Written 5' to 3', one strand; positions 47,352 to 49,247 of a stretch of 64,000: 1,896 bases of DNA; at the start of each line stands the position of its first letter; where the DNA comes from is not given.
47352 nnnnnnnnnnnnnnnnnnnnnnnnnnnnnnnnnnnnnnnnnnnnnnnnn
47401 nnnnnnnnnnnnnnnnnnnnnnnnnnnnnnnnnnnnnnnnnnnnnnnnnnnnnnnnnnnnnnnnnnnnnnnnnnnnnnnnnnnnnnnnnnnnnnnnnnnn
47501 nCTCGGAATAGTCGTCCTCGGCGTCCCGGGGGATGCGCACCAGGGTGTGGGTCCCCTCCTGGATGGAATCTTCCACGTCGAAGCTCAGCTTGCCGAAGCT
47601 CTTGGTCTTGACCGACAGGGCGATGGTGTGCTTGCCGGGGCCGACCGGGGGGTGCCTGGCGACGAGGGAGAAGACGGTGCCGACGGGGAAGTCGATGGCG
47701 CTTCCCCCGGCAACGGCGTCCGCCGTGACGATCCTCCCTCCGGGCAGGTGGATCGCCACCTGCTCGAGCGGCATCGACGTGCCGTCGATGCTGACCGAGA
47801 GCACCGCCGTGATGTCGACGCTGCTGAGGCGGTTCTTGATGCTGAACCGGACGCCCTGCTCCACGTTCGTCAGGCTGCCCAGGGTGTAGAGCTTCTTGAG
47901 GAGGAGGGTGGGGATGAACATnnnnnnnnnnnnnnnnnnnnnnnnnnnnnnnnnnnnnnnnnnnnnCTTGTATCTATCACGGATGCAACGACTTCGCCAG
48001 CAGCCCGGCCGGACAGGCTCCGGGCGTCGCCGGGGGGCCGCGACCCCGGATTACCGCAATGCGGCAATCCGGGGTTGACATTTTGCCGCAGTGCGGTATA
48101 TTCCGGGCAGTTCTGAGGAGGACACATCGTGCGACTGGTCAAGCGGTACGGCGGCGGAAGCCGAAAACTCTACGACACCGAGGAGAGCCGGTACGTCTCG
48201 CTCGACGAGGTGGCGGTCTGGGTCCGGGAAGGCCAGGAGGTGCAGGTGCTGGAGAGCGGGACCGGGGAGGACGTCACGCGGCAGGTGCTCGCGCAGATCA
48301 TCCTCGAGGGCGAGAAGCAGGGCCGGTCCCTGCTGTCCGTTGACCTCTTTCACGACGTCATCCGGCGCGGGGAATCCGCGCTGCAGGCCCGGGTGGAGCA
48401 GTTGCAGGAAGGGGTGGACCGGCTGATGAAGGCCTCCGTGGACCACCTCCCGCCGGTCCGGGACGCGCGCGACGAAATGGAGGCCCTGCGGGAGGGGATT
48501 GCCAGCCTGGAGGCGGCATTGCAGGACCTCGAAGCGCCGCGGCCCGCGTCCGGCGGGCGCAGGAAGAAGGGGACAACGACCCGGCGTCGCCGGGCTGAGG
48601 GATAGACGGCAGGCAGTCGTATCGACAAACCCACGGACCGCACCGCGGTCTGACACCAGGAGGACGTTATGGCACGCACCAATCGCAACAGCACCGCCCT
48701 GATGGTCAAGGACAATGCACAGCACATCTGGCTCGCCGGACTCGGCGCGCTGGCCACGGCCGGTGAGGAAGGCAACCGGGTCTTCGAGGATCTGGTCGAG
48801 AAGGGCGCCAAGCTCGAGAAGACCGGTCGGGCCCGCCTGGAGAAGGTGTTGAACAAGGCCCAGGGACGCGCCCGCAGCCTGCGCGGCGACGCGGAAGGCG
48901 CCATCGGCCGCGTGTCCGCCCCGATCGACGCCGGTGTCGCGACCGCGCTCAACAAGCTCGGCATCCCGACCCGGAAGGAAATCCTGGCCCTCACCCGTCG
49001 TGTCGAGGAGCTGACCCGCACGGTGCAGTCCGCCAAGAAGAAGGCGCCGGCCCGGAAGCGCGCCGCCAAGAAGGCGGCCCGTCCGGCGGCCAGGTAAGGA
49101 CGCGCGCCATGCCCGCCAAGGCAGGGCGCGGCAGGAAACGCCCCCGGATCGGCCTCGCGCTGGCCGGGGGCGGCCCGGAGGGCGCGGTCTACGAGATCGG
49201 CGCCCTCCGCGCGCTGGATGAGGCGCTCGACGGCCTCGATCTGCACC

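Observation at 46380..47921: Orphan class I HMG-CoA reductase with a new soluble N-terminal domain, divergently paired with phaR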

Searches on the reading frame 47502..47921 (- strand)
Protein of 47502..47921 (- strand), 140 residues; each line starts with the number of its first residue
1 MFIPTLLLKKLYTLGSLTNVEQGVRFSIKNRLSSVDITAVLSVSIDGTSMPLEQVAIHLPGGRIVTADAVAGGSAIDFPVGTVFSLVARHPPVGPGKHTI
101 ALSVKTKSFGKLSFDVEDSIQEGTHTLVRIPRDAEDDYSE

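Call 48: search_protein_representatives(protein=window:47502-47921:-)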
Query: 140 residues. Proteins with E-value up to 0.001 (for the whole library): 482; up to 1e-10: 185; up to 1e-30: 1. The best 150 are listed.
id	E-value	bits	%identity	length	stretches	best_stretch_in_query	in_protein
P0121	1.7e-34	135.1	56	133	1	1-131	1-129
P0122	5.7e-30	120.5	41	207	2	31-139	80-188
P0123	1.5e-28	115.9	43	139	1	1-137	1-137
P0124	9.2e-26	106.9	44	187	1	2-140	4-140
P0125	9.6e-26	106.8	43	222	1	1-139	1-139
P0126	1.1e-25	106.6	42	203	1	1-126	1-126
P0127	3.2e-25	105.1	43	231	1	1-139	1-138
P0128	6.8e-25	104.0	42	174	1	1-139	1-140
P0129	9.5e-25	103.6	41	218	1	1-132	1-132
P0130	1.3e-24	103.1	42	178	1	1-139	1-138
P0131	2.1e-24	102.5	41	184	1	1-140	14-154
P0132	2.3e-24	102.3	43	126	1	7-121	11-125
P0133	2.4e-24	102.2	43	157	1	1-140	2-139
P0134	1.7e-23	99.5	44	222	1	1-139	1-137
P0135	2.5e-23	99.0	42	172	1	3-139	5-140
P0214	1.5e-14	70.6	35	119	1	1-120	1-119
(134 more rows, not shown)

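Call 50: find_homologous_proteins(query=P0214, max_evalue=0.001)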
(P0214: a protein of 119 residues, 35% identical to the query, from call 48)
Query P0214 (119 aa): 35 proteins with E <= 0.001 among 46 candidates.
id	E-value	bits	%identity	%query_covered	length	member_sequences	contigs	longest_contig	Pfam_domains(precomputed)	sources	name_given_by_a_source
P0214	1.5e-70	252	100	100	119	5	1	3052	PF19906.5,PF25653.2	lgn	-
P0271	1.5e-54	201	76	100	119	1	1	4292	PF19906.5,PF25653.2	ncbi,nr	ncbi:MAG: hydroxymethylglutaryl-CoA reductase [Anaerolineae bacterium]|nr:hydroxymethylglutaryl-CoA 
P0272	9.9e-49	182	71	100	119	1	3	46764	PF19906.5,PF25653.2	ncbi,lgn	-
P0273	1.0e-46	176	71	100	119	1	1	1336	PF19906.5,PF25653.2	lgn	-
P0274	4.0e-46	174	68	100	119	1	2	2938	PF25653.2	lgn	-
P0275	1.9e-45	172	66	100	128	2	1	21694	PF25653.2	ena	-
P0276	2.2e-45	171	66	100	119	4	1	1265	PF25653.2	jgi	jgi:hydroxymethylglutaryl-CoA reductase (NADPH)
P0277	9.9e-45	169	64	100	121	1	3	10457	PF25653.2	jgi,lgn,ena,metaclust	metaclust:\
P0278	1.5e-44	169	66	100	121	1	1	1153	PF25653.2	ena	-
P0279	1.6e-44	169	64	98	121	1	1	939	PF25653.2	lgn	-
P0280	1.9e-44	168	69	100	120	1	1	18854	PF19906.5,PF25653.2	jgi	jgi:hydroxymethylglutaryl-CoA reductase (NADPH)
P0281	2.8e-44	168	65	100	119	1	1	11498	PF25653.2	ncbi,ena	-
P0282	2.3e-43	165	63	100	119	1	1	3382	PF25653.2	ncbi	-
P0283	3.9e-43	164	64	100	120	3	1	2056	PF25653.2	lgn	-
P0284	1.2e-42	163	61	100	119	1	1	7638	PF25653.2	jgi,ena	-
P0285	6.8e-42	160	61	100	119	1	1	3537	PF19906.5,PF25653.2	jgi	jgi:hydroxymethylglutaryl-CoA reductase (NADPH)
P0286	1.7e-41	159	58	100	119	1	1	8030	PF25653.2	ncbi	-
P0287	3.3e-41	158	57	100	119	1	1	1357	PF25653.2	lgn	-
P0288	4.9e-41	157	56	100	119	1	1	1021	PF19906.5,PF25653.2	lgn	-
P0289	8.4e-40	153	55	100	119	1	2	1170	PF25653.2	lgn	-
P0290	8.8e-40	153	57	100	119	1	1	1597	PF25653.2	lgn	-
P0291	1.3e-39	153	56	98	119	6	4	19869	PF25653.2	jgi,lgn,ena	-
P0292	1.8e-39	152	55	100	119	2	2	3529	PF25653.2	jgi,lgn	jgi:hydroxymethylglutaryl-CoA reductase (NADPH)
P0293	3.3e-39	151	57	100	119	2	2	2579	PF25653.2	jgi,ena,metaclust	metaclust:\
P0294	6.0e-39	151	58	100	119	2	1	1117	PF25653.2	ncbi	-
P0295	6.9e-39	150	55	100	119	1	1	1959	PF19906.5,PF25653.2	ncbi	-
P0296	1.2e-37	147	54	100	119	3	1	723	PF25653.2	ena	-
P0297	3.2e-37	145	55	100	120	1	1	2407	PF25653.2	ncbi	-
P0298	3.5e-37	145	55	100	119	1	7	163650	PF25653.2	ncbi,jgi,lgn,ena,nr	ncbi:MAG TPA: hypothetical protein PLJ35_01540 [Anaerolineae bacterium]|nr:hypothetical protein [Ana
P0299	3.4e-28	116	49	99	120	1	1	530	PF25653.2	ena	-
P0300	7.7e-28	115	48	99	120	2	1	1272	PF25653.2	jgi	jgi:hypothetical protein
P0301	1.2e-26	111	47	99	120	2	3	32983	PF25653.2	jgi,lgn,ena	-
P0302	3.6e-24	103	48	99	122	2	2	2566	PF25653.2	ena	-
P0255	4.1e-20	90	44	100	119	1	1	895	PF19906.5,PF25653.2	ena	-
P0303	5.0e-16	77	38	98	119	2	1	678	PF25653.2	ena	-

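Call 51: find_encoding_contigs(protein=P0298, flank=7000, max_places=2)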
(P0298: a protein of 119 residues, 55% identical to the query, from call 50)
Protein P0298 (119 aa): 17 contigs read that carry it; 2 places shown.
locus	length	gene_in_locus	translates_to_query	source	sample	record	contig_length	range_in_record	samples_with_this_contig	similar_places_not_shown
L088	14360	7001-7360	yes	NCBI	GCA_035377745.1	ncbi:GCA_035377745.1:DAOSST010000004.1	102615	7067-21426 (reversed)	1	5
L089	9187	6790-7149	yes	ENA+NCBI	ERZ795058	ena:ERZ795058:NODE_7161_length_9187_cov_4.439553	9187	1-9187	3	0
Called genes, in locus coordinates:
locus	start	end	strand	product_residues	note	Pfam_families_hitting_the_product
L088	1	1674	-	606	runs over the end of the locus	PF00528:BPD_transp_1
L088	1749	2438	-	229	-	PF00702:Hydrolase, PF13419:HAD_2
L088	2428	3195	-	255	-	PF00702:Hydrolase, PF13419:HAD_2, PF13242:Hydrolase_like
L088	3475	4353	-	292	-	PF01418:HTH_6, PF01380:SIS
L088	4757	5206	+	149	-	PF02580:Tyr_Deacylase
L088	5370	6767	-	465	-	PF00753:Lactamase_B, PF12706:Lactamase_B_2 (weak), PF10996:Beta-Casp, PF07521:RMMBL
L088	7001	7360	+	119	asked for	PF25653:HMG-CoA_red_N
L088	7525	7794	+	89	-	PF00312:Ribosomal_S15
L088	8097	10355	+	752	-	PF01138:RNase_PH, PF03725:RNase_PH_C, PF03726:PNPase, PF01138:RNase_PH, PF00013:KH_1, PF00575:S1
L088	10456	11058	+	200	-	PF10502:Peptidase_S26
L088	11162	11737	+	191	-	PF10502:Peptidase_S26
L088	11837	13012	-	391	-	PF01979:Amidohydro_1, PF07969:Amidohydro_3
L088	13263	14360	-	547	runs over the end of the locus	-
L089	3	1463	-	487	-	?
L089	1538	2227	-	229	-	PF00702:Hydrolase, PF13419:HAD_2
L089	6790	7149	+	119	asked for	PF25653:HMG-CoA_red_N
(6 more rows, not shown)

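Call 52: find_encoding_contigs(protein=P0272, flank=7000, max_places=2)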
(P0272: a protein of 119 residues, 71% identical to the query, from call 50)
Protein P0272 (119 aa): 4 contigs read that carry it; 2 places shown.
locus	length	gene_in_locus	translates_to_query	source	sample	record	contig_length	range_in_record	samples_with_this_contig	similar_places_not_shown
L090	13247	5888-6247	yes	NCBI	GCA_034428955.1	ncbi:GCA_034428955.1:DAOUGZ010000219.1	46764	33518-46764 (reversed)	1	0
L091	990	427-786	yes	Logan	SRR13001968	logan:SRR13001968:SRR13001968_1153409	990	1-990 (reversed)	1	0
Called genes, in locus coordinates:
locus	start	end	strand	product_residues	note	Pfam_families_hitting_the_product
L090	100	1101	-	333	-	PF06144:DNA_pol3_delta, PF21694:DNA_pol3_delta_C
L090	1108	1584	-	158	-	PF19928:DUF6391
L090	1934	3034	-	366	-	PF00730:HhH-GPD, PF00633:HHH (faint), PF00293:NUDIX, PF14815:NUDIX_4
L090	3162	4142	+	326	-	PF22700:MVD-like_N, PF00288:GHMP_kinases_N (weak), PF18376:MDD_C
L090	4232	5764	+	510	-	PF00370:FGGY_N, PF02782:FGGY_C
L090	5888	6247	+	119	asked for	PF19906:CGDB (weak), PF25653:HMG-CoA_red_N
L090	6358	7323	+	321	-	PF01208:URO-D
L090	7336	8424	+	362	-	-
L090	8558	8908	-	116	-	-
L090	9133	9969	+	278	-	PF01261:AP_endonuc_2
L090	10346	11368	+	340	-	PF00356:LacI, PF00532:Peripla_BP_1, PF13407:Peripla_BP_4, PF13377:Peripla_BP_3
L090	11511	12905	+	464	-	PF01547:SBP_bac_1, PF13416:SBP_bac_8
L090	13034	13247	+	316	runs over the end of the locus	PF00528:BPD_transp_1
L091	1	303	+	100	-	?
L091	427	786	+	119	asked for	PF19906:CGDB (weak), PF25653:HMG-CoA_red_N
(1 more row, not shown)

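Call 53: find_encoding_contigs(protein=P0301, flank=7000, max_places=2)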
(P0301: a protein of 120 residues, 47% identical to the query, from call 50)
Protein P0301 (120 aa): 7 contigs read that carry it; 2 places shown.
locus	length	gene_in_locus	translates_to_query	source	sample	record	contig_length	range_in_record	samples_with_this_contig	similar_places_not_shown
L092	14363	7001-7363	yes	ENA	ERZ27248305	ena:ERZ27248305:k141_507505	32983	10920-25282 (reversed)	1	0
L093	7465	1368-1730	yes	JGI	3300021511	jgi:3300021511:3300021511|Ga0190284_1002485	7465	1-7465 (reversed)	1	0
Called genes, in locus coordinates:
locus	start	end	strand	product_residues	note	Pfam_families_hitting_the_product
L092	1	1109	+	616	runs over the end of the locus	PF01541:GIY-YIG, PF27096:UvrC_M, PF02151:UVR, PF22920:UvrC_RNaseH, PF08459:UvrC_RNaseH_dom, PF00633:HHH (faint), PF14520:HHH_5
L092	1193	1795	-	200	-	PF01121:CoaE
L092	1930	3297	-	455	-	PF01882:DUF58 (weak)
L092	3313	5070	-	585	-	PF02310:B12-binding, PF04055:Radical_SAM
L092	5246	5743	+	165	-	PF00266:Aminotran_5, PF22580:KYNU_C (weak)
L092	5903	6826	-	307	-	PF01063:Aminotran_4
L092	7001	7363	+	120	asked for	PF25653:HMG-CoA_red_N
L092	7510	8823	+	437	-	PF00919:UPF0004, PF04055:Radical_SAM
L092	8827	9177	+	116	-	PF11969:DcpS_C, PF01230:HIT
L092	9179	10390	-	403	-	PF07690:MFS_1, PF12832:MFS_1_like, PF07690:MFS_1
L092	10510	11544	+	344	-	PF04055:Radical_SAM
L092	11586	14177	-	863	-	-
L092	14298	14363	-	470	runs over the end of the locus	PF00672:HAMP, PF00512:HisKA, PF02518:HATPase_c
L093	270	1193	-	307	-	PF01063:Aminotran_4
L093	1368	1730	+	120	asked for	PF25653:HMG-CoA_red_N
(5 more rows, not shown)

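Call 54: search_protein_families(library=pfam, proteins=[P0214, P0298, window:47502-47921:-], max_evalue=1)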
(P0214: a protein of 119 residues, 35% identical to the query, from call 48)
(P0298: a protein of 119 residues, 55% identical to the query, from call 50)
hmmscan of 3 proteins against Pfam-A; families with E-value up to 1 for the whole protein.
P0214 (119 aa): 2 families
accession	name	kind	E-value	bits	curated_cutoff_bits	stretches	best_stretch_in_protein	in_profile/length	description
PF25653.1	HMG-CoA_red_N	-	1.4e-20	74.4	27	1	7-119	1-114/115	Hydroxymethylglutaryl-CoA reductase, N-terminal domain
PF19906.4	CGDB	-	1.9e-05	24.9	27.6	1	18-106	17-109/112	C-glycoside deglycosidase beta subunit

P0298 (119 aa): 2 families
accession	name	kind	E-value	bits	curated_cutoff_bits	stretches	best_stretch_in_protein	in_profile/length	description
PF25653.1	HMG-CoA_red_N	-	3.8e-20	73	27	1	7-118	1-113/115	Hydroxymethylglutaryl-CoA reductase, N-terminal domain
PF19906.4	CGDB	-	8.3e-05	22.8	27.6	1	16-106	10-109/112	C-glycoside deglycosidase beta subunit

window:47502-47921:- (140 aa): 2 families
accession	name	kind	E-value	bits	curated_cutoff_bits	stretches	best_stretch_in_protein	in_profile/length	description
PF25653.1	HMG-CoA_red_N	-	2.3e-33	115.6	27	1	7-121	1-115/115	Hydroxymethylglutaryl-CoA reductase, N-terminal domain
PF19906.4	CGDB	-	0.026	14.8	27.6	1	39-107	41-109/112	C-glycoside deglycosidase beta subunit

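Call 61: predict_structure(alignment_id=A4)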
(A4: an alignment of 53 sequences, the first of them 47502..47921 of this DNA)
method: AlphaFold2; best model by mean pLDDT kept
length: 140 residues; sequences in the alignment: 53
mean_pLDDT: 87.8   pTM: 0.75
mean pLDDT of the five models: 87.8, 86.0, 84.8, 83.0, 81.5
residues with pLDDT >= 90: 92; 70-90: 31; 50-70: 15; < 50: 2
segments of 3 or more residues with pLDDT < 50: none
pLDDT, mean of each block of 10 residues (from residue 1): 83 93 93 92 95 94 92 88 94 91 93 94 60 67
secondary structure, 60 per line:
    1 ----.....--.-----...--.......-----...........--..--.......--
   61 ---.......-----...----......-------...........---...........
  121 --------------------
elements in order: H5-9 E18-20 E23-29 E35-45 E55-58 E64-66 H67-70 E76-78 E83-88 E96-106 E110-120

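Call 65: fold_search(model_id=the predicted structure, library=pdb)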
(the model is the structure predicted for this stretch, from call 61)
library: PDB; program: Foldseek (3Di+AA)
matches with E <= 10: 1729; with E <= 0.001: 17
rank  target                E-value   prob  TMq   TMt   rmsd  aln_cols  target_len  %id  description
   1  8qvc_B                1.4e-07  1.00  0.63  0.69   2.8       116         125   22  Deinococcus aerius TR0125 C-glucosyl deglycosidase (CGD), wild type crystal cryoprotected with glycerol (released 2024-05-29)
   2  8umc_B                3.8e-07  1.00  0.66  0.74   2.6       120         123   20  Deinococcus aerius TR0125 C-glucosyl deglycosidase (CGD), cryo-EM (released 2024-05-29)
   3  9m3b_B                3.2e-06  1.00  0.63  0.68   3.3       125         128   12  Crystal structure of the DgpB1/C1 protein from P581a substrate free form (released 2026-03-04)
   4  7drd_B                1.1e-05  1.00  0.63  0.64   3.1       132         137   11  Cryo-EM structure of DgpB-C at 2.85 angstrom resolution (released 2021-12-08)
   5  7bvr_B                1.2e-05  1.00  0.64  0.65   3.0       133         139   12  DgpB-DgpC complex apo (released 2021-04-14)
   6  7bvr_F                1.2e-05  1.00  0.61  0.61   3.6       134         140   10  DgpB-DgpC complex apo (released 2021-04-14)
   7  7bvr_D                2.6e-05  1.00  0.61  0.62   4.3       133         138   13  DgpB-DgpC complex apo (released 2021-04-14)
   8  7dre_B                2.7e-05  1.00  0.56  0.66   4.8       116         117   16  Cryo-EM structure of DfgA-B at 2.54 angstrom resolution (released 2021-12-08)
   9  9m3a_B                2.9e-05  1.00  0.60  0.58   4.6       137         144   14  Crystal structure of the DgpB2/C2 complex from W974-1 in substrate free form (released 2026-03-04)
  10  9m3a_I                3.8e-05  1.00  0.60  0.58   4.6       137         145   14  Crystal structure of the DgpB2/C2 complex from W974-1 in substrate free form (released 2026-03-04)
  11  7dnm_Q                4.9e-05  1.00  0.57  0.59   4.4       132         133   12  Crystal structure of the AgCarB2-C2 complex (released 2021-10-20)
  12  9m3a_D                5.5e-05  1.00  0.60  0.57   3.8       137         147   15  Crystal structure of the DgpB2/C2 complex from W974-1 in substrate free form (released 2026-03-04)
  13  7dnm_B                6.1e-05  1.00  0.63  0.66   3.2       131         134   10  Crystal structure of the AgCarB2-C2 complex (released 2021-10-20)
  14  7dnn_B                8.8e-05  1.00  0.61  0.65   3.5       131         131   11  Crystal structure of the AgCarB2-C2 complex with homoorientin (released 2021-10-20)
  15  7bvs_B                1.2e-04  1.00  0.62  0.58   4.1       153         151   14  DfgA-DfgB complex apo (released 2021-04-14)
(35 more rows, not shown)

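Call 73: search_solved_structures(query=A4, max_evalue=10, show_alignments=0)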
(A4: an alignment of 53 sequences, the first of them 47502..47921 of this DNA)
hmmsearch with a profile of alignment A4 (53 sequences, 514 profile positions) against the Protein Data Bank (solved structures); distinct sequences matched with E-value up to 10: 20.
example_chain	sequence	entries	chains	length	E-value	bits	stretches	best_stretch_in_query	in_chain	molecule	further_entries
6hr7_A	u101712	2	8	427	1.2e-99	337.9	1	132-512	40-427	HMG-CoA reductase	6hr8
8ecg_A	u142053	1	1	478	1.3e-78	268.5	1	145-512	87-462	3-hydroxy-3-methylglutaryl-coenzyme A reductase 1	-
7uli_AAA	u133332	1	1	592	2.5e-78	267.6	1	145-512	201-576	3-hydroxy-3-methylglutaryl-coenzyme A reductase 1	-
2q1l_A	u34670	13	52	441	1e-71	245.8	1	166-512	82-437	3-hydroxy-3-methylglutaryl-coenzyme A reductase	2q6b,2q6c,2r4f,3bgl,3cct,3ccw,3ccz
1dq8_A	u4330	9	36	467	1.2e-71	245.5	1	166-512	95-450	PROTEIN (HMG-COA REDUCTASE) | HMG-COA REDUCTASE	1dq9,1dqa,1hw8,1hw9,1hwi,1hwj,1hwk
8pkn_A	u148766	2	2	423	9.9e-70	239.2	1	166-499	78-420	3-hydroxy-3-methylglutaryl-coenzyme A reductase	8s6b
7m3h_A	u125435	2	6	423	1.2e-06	31.1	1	167-500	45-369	Hydroxymethylglutaryl-CoA reductase, degradative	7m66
7m1z_A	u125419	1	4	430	1.3e-06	31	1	167-500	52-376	acetyl-CoA C-acetyltransferase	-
7n7s_A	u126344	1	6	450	6.9e-06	28.6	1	178-420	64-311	Hydroxymethylglutaryl-CoA reductase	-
9m3b_B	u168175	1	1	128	7.8e-06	28.4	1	20-109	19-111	P581a DgpB1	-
6dio_A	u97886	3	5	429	0.00016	24.1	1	171-248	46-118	3-hydroxy-3-methylglutaryl coenzyme A reductase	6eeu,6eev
8umc_B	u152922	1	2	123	0.00027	23.3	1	11-105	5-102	DUF6379 domain-containing protein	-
8qvc_B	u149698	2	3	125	0.00028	23.3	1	11-105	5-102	DUF6379 domain-containing protein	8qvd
5wpj_A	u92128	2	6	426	0.00092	21.6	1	173-501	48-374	3-hydroxy-3-methylglutaryl coenzyme A reductase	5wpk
9v7y_A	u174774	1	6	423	0.0031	19.8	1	171-241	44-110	3-hydroxy-3-methylglutaryl coenzyme A reductase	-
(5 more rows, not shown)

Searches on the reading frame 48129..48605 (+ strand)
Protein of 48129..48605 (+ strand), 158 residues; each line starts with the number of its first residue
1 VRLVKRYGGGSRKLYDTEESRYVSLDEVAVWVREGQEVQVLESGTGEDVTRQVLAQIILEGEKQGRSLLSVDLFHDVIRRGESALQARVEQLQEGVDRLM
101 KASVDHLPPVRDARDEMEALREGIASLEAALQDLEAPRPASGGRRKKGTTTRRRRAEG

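Call 3: search_protein_families(library=pfam, proteins=[window:48129-48605:+], max_evalue=0.01)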
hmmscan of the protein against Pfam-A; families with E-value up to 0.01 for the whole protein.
window:48129-48605:+ (158 aa): 1 family
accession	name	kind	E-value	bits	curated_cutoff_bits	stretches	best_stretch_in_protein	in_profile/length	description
PF07879.16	PHB_acc_N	-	3.7e-22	78.6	25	1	4-65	2-61/61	PHB/PHA accumulation regulator DNA-binding domain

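Call 4: search_protein_families(library=ncbifam, proteins=[window:48129-48605:+], max_evalue=0.01)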
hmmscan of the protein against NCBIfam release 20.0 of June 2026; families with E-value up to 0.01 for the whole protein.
window:48129-48605:+ (158 aa): 1 family
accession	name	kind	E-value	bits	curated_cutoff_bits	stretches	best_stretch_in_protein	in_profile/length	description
TIGR01848.1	PHA_reg_PhaR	equivalog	5.1e-25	88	109.45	1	2-92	1-89/107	polyhydroxyalkanoate synthesis repressor PhaR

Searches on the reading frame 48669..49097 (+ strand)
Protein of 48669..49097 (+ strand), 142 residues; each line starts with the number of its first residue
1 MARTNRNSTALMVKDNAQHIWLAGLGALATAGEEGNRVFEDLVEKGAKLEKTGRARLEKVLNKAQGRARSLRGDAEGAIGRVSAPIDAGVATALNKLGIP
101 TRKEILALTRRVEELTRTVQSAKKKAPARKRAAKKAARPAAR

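Call 3: search_protein_families(library=pfam, proteins=[window:48669-49097:+], max_evalue=0.01)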
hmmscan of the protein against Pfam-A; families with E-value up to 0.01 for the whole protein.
window:48669-49097:+ (142 aa): 2 families
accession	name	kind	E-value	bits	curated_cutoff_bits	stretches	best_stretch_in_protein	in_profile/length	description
PF05597.16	Phasin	-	1.6e-31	109.4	28.8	1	7-123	5-125/126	Poly(hydroxyalcanoate) granule associated protein (phasin)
PF09712.15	PHA_synth_III_E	-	0.0078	16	25.7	0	90-122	278-310/311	Poly(R)-hydroxyalkanoic acid synthase subunit (PHA_synth_III_E)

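Call 4: search_protein_families(library=ncbifam, proteins=[window:48669-49097:+], max_evalue=0.01)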
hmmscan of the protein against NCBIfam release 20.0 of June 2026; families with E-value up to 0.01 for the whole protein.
window:48669-49097:+ (142 aa): 3 families
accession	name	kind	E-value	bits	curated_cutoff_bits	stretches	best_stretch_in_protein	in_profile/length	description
TIGR01837.1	PHA_granule_1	subfamily_domain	1.3e-24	86.6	94.7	1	13-123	2-116/118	poly(hydroxyalkanoate) granule-associated protein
NF047773.1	phas_rel_Lepto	domain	9.5e-08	31.7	35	1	16-72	3-66/68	phasin-related domain-containing protein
TIGR01834.1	PHA_synth_III_E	subfamily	0.00078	19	154.95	1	87-127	277-317/324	class III poly(R)-hydroxyalkanoic acid synthase subunit PhaE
